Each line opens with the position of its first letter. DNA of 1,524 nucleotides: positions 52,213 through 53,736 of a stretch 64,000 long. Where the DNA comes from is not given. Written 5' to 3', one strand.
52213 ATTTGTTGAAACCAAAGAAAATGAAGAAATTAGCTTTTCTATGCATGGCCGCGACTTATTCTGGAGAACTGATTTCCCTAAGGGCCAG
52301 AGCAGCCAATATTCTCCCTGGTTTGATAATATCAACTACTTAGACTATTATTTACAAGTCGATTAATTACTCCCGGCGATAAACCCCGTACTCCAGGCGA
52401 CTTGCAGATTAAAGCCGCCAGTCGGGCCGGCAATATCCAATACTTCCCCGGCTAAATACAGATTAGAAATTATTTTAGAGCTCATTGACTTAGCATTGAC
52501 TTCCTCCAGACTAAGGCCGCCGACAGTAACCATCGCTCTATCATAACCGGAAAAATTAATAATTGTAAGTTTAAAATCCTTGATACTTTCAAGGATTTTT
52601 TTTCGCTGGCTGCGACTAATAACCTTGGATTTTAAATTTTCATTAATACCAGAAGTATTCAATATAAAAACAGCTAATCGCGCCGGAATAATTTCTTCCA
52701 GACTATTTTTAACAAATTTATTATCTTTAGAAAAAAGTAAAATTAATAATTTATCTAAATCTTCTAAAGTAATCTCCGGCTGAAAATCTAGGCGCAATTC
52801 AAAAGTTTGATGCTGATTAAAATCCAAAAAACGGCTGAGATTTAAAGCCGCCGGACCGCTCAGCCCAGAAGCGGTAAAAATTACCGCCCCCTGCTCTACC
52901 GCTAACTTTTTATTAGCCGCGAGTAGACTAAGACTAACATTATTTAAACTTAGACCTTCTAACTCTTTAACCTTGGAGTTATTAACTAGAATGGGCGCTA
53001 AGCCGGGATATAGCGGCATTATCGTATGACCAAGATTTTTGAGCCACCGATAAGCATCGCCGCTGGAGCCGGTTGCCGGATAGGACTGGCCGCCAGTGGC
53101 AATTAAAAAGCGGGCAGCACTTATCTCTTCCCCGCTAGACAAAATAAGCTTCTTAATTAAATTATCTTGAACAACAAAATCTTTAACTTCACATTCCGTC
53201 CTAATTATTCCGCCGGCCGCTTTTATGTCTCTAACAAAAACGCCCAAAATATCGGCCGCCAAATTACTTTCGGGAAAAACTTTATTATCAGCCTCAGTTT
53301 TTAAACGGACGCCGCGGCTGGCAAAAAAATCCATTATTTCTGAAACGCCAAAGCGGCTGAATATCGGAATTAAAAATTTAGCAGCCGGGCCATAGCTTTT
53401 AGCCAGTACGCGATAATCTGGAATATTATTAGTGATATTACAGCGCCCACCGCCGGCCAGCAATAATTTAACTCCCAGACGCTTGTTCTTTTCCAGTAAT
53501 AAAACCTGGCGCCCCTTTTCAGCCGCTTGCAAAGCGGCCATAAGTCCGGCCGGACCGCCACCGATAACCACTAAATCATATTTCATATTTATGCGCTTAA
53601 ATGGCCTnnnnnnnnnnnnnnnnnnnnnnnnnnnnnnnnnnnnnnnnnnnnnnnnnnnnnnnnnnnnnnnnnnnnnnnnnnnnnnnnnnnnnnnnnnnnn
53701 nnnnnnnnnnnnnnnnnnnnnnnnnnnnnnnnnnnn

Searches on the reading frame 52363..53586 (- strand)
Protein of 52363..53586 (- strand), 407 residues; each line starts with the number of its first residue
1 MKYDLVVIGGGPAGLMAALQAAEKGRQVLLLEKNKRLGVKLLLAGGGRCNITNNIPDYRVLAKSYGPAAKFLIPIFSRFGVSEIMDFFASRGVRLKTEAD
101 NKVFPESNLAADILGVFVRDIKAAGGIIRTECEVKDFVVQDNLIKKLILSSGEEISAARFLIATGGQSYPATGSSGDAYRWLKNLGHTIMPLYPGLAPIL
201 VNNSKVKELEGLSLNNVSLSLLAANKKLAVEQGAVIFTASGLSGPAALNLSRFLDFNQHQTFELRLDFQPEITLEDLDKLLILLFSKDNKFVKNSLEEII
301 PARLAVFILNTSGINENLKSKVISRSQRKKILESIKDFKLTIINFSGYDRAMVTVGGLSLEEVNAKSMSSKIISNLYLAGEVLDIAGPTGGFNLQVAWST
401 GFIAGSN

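Call 3: search_protein_families(library=pfam, proteins=[window:52363-53586:-], max_evalue=0.01)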
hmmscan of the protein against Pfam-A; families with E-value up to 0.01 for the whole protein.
window:52363-53586:- (407 aa): 14 families
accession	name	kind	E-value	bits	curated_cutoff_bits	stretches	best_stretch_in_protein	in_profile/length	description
PF03486.20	HI0933_like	-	3e-80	269.6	50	1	4-406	2-243/244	HI0933-like protein Rossmann domain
PF22780.1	HI0933_like_1st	-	1.1e-32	113.6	27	1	193-353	1-165/165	HI0933-like protein barrel and H2TH domain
PF00890.30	FAD_binding_2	-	1.3e-13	51.4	20.4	1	4-52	1-49/414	FAD binding domain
PF01134.28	GIDA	-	1.5e-11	44.5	22.1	1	4-34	1-31/391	Glucose inhibited division protein A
PF01266.30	DAO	-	3.7e-11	43.6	27.9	1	4-38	1-35/353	FAD dependent oxidoreductase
PF12831.13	FAD_oxidored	-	9.6e-11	42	27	1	4-161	1-141/416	FAD dependent oxidoreductase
PF07992.20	Pyr_redox_2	-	9.5e-10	38.8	26.1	1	3-171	1-114/291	Pyridine nucleotide-disulphide oxidoreductase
PF13450.12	NAD_binding_8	-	3e-07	31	21.9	1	7-38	1-32/68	NAD(P)-binding Rossmann-like domain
PF13738.12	Pyr_redox_3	-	1.5e-05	24.8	30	1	6-35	1-31/305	Pyridine nucleotide-disulphide oxidoreductase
PF01494.25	FAD_binding_3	-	0.00012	21.8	22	1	3-35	2-34/349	FAD binding domain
PF01946.23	Thi4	-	0.0015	18.2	26.2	1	2-38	17-54/235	Thi4 family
PF05834.18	Lycopene_cycl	-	0.002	17.7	23.4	1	4-34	1-33/380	Lycopene cyclase protein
PF00070.33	Pyr_redox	-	0.0033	18.3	22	0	5-38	2-35/82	Pyridine nucleotide-disulphide oxidoreductase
PF04820.20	Trp_halogenase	-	0.0045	16.3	21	0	5-34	2-35/458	Tryptophan halogenase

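Call 4: search_protein_families(library=ncbifam, proteins=[window:52363-53586:-], max_evalue=0.01)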
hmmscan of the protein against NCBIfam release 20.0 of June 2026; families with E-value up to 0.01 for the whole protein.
window:52363-53586:- (407 aa): 114 families (the best 25 are shown)
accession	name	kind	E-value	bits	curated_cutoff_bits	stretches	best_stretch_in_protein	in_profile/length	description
TIGR00275.1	TIGR00275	subfamily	3.3e-124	414.8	183.8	1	6-405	2-400/401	aminoacetone oxidase family FAD-binding enzyme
TIGR03862.1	flavo_PP4765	subfamily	3.7e-34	118.2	242.65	1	26-406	2-369/376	TIGR03862 family flavoprotein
NF006130.0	PRK08274.1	equivalog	1.1e-10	40.9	369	1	2-36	5-39/467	FAD-dependent tricarballylate dehydrogenase TcuA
TIGR02032.1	GG-red-SF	subfamily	4.7e-10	39.7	158.8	1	3-40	1-38/297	geranylgeranyl reductase family protein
NF003585.0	PRK05249.1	equivalog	1.2e-09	37.4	465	1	2-39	6-43/464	Si-specific NAD(P)(+) transhydrogenase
TIGR03467.1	HpnE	equivalog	2.1e-09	37.2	283.05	1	6-38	2-34/430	hydroxysqualene dehydroxylase HpnE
TIGR03997.1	mycofact_OYE_2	equivalog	7e-09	34.6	793.15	1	5-44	382-421/645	mycofactocin system FadH/OYE family oxidoreductase 2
NF004789.0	PRK06134.1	subfamily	1.3e-08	33.9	747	1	2-46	12-56/581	FAD-dependent oxidoreductase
NF053676.1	4oxCHCAChcC1Cy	equivalog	3.4e-08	32.4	1000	1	2-86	1-85/528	4-oxocyclohexanecarboxylate 2-dehydrogenase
NF053717.1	VnlPnlRedVprA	equivalog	5.8e-08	32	600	1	2-38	6-42/481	vinyl phenol reductase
TIGR01813.1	flavo_cyto_c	subfamily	8.1e-08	31.4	285.45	1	4-52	1-50/444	flavocytochrome c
TIGR01350.1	lipoamide_DH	equivalog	8.9e-08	31.3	408.8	1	2-38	1-37/461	dihydrolipoyl dehydrogenase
NF003720.0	PRK05329.1-3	equivalog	1e-07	31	313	1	1-33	1-33/437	glycerol-3-phosphate dehydrogenase subunit GlpB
NF005882.1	PRK07843.1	equivalog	1.4e-07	30.3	788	1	2-72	1-71/547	3-oxosteroid 1-dehydrogenase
NF010374.0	PRK13800.1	equivalog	1.9e-07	29.8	1196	1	3-34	14-45/898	fumarate reductase/succinate dehydrogenase flavoprotein subunit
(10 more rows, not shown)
